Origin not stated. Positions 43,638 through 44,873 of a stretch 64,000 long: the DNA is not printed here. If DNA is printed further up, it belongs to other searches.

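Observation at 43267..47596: Compact RiPP-like operon: 48-aa precursor, PqqD, rSAM/SPASM, HPr-kinase-like protein and S26 peptidase, with an upstream nucleotidyltransferase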

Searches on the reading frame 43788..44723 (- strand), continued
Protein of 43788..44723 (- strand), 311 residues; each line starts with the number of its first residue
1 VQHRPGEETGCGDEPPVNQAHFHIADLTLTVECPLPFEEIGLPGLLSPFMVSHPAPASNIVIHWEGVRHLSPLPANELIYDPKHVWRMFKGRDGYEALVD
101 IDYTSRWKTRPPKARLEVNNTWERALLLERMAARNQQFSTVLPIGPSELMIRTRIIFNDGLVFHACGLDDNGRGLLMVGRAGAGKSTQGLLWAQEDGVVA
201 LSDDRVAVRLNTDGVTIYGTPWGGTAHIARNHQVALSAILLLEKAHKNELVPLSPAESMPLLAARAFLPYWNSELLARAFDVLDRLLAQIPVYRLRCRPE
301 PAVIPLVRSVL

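Call 49: fold_search(model_id=the predicted structure, library=pdb)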
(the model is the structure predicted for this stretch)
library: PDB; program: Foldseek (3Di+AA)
matches with E <= 10: 357; with E <= 0.001: 46
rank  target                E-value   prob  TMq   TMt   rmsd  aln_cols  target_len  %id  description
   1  2pc9_B                7.5e-07  1.00  0.48  0.31   6.8       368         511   14  Crystal Structure Of ATP-Dependent Phosphoenolpyruvate Carboxykinase From Thermus thermophilus HB8 (released 2007-10-02)
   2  1xkv_B                9.0e-07  1.00  0.49  0.31   7.4       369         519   14  Crystal Structure Of ATP-Dependent Phosphoenolpyruvate Carboxykinase From Thermus thermophilus HB8 (released 2005-10-11)
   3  6asn                  9.6e-07  1.00  0.47  0.29   9.3       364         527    9  E. coli phosphoenolpyruvate carboxykinase K212I F216V mutant bound to methanesulfonate (released 2018-08-29)
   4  1oen                  1.3e-06  1.00  0.52  0.32   7.9       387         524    9  PHOSPHOENOLPYRUVATE CARBOXYKINASE (released 1996-11-08)
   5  2pc9_D                1.3e-06  1.00  0.48  0.31   7.8       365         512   13  Crystal Structure Of ATP-Dependent Phosphoenolpyruvate Carboxykinase From Thermus thermophilus HB8 (released 2007-10-02)
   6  1j3b_A                1.4e-06  1.00  0.47  0.29   7.6       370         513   14  Crystal structure of ATP-dependent phosphoenolpyruvate carboxykinase from Thermus thermophilus HB8 (released 2003-02-11)
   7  1j3b_B                1.6e-06  1.00  0.49  0.31   7.4       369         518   14  Crystal structure of ATP-dependent phosphoenolpyruvate carboxykinase from Thermus thermophilus HB8 (released 2003-02-11)
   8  1ii2_B                1.6e-06  1.00  0.44  0.28   9.2       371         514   12  Crystal Structure of Phosphoenolpyruvate Carboxykinase (PEPCK) from Trypanosoma cruzi (released 2001-11-21)
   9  1yvy_A                1.7e-06  1.00  0.49  0.31   8.0       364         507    9  Crystal structure of Anaerobiospirillum succiniciproducens phosphoenolpyruvate carboxykinase (released 2005-07-26)
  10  2pc9_C                1.7e-06  1.00  0.48  0.31   7.1       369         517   13  Crystal Structure Of ATP-Dependent Phosphoenolpyruvate Carboxykinase From Thermus thermophilus HB8 (released 2007-10-02)
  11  1yvy_B                1.7e-06  1.00  0.45  0.29   9.3       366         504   10  Crystal structure of Anaerobiospirillum succiniciproducens phosphoenolpyruvate carboxykinase (released 2005-07-26)
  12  1ylh                  3.6e-06  1.00  0.45  0.28   8.6       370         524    8  Crystal Structure of Phosphoenolpyruvate Carboxykinase from Actinobaccilus succinogenes in Complex with Manganese and Py (released 2005-06-28)
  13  6asi                  6.3e-06  1.00  0.44  0.28   8.1       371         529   10  E. coli phosphoenolpyruvate carboxykinase G209S mutant bound to methanesulfonate (released 2018-08-29)
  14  6asm                  8.0e-06  1.00  0.43  0.27   9.2       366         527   11  E. coli phosphoenolpyruvate carboxykinase G209S K212C mutant bound to thiosulfate (released 2018-08-29)
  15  1ygg                  8.0e-06  1.00  0.43  0.26  12.1       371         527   10  Crystal structure of phosphoenolpyruvate carboxykinase from Actinobacillus succinogenes (released 2005-06-28)
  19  1knx_A                1.8e-05  1.00  0.31  0.30  11.5       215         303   13  HPr kinase/phosphatase from Mycoplasma pneumoniae (released 2002-12-31)
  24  1knx_B                6.6e-05  1.00  0.32  0.31  10.7       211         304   13  HPr kinase/phosphatase from Mycoplasma pneumoniae (released 2002-12-31)
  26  1knx_F                9.5e-05  1.00  0.31  0.30  11.2       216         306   13  HPr kinase/phosphatase from Mycoplasma pneumoniae (released 2002-12-31)
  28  1kkl_B                1.2e-04  1.00  0.29  0.48   6.2       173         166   18  L.casei HprK/P in complex with B.subtilis HPr (released 2002-08-28)
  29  1knx_D                1.3e-04  1.00  0.30  0.29  11.2       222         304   14  HPr kinase/phosphatase from Mycoplasma pneumoniae (released 2002-12-31)
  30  1jb1                  1.9e-04  1.00  0.31  0.53   4.6       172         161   19  Lactobacillus casei HprK/P Bound to Phosphate (released 2001-08-08)
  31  1kkl_A                2.0e-04  1.00  0.25  0.42   5.8       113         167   24  L.casei HprK/P in complex with B.subtilis HPr (released 2002-08-28)
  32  1kkl_C                2.2e-04  1.00  0.29  0.48   6.7       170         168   18  L.casei HprK/P in complex with B.subtilis HPr (released 2002-08-28)
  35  1knx_C                3.8e-04  1.00  0.31  0.30  11.2       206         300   14  HPr kinase/phosphatase from Mycoplasma pneumoniae (released 2002-12-31)
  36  1knx_E                4.1e-04  1.00  0.31  0.30  12.3       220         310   14  HPr kinase/phosphatase from Mycoplasma pneumoniae (released 2002-12-31)
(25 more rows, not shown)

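Call 69: search_protein_families(library=padloc, proteins=[window:43788-44675:-], max_evalue=0.001)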
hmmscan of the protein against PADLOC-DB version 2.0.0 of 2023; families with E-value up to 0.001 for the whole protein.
window:43788-44675:- (295 aa): 0 families

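Call 77: search_protein_families(library=phrogs, proteins=[window:43788-44675:-], max_evalue=0.001)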
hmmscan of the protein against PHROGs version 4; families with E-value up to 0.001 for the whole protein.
window:43788-44675:- (295 aa): 0 families
